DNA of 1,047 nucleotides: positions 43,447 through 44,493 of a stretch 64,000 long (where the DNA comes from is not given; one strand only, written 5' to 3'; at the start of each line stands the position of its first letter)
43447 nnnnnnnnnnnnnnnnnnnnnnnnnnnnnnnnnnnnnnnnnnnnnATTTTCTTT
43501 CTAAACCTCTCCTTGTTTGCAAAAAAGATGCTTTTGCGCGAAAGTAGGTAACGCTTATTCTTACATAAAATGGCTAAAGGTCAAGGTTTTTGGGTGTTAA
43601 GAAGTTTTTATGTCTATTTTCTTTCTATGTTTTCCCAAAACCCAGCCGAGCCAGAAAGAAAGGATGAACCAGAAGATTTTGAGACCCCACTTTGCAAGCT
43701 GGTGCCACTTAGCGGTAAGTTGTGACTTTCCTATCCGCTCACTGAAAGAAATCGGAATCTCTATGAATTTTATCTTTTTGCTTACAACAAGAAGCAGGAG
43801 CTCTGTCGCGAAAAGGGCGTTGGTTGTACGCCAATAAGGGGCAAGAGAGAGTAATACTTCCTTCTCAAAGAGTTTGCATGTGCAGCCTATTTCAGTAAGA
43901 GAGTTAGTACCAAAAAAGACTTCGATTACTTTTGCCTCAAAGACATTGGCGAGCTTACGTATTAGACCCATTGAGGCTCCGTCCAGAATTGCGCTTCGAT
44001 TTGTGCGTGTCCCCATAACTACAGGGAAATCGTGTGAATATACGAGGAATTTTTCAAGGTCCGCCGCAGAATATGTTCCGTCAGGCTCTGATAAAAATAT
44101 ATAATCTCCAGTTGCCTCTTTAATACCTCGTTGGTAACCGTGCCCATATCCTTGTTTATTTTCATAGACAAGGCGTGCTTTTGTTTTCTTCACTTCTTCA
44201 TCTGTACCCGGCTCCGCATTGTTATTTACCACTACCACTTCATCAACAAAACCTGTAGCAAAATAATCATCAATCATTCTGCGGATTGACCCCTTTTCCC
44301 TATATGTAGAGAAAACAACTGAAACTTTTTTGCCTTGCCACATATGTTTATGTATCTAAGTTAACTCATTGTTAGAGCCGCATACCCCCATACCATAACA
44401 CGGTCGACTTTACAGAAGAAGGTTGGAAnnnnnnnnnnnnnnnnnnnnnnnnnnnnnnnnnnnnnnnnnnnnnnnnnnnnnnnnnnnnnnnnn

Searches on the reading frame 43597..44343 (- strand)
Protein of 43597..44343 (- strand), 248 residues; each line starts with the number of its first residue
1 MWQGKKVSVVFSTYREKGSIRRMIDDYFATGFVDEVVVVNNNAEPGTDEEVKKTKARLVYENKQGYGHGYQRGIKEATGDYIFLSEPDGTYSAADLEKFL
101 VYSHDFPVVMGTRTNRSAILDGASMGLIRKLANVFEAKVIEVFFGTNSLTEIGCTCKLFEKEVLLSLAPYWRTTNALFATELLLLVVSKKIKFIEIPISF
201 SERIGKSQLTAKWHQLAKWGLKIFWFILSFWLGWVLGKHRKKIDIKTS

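Call 3: search_protein_families(library=pfam, proteins=[window:43597-44343:-], max_evalue=0.01)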
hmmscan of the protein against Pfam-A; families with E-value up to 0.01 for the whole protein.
window:43597-44343:- (248 aa): 1 family
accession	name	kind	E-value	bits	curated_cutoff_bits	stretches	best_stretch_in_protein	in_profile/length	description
PF00535.33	Glycos_transf_2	-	1.6e-13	51.4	23.3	1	8-126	1-128/168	Glycosyl transferase family 2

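Call 4: search_protein_families(library=ncbifam, proteins=[window:43597-44343:-], max_evalue=0.01)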
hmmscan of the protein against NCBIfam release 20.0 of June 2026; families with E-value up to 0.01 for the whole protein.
window:43597-44343:- (248 aa): 6 families
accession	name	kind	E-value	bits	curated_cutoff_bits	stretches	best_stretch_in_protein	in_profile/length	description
TIGR04182.1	glyco_TIGR04182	equivalog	1e-16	61.2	325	1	6-225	1-212/293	S-layer glycoprotein N-glycosyltransferase AglJ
NF041391.1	DPhHxTase_Halo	equivalog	1.5e-14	53.5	375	1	12-209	2-192/213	dolichyl-phosphate hexose transferase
TIGR04283.1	glyco_like_mftF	equivalog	0.00014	21.5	182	1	7-84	1-78/221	TIGR04283 family arsenosugar biosynthesis glycosyltransferase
NF038302.1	EPS_HpsE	equivalog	0.00047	19.2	300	1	7-84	3-92/307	hormogonium polysaccharide biosynthesis glycosyltransferase HpsE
NF058614.1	PPMAGASynPpgS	equivalog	0.00063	19.2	370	1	8-198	3-194/226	polyprenyl-phospho-N-acetylgalactosaminyl synthase PpgS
NF041875.1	EPS_EpsD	equivalog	0.0017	17.8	370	1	7-88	1-89/325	exopolysaccharide biosynthesis glycosyltransferase EpsD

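Call 20: search_solved_structures(query=window:43597-44343:-, max_evalue=0.001)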
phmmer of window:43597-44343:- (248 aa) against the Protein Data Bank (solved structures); distinct sequences matched with E-value up to 0.001: 1.
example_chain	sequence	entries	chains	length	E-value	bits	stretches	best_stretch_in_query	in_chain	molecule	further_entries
5mlz_A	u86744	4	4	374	0.00086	22.3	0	2-99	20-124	Dolichol monophosphate mannose synthase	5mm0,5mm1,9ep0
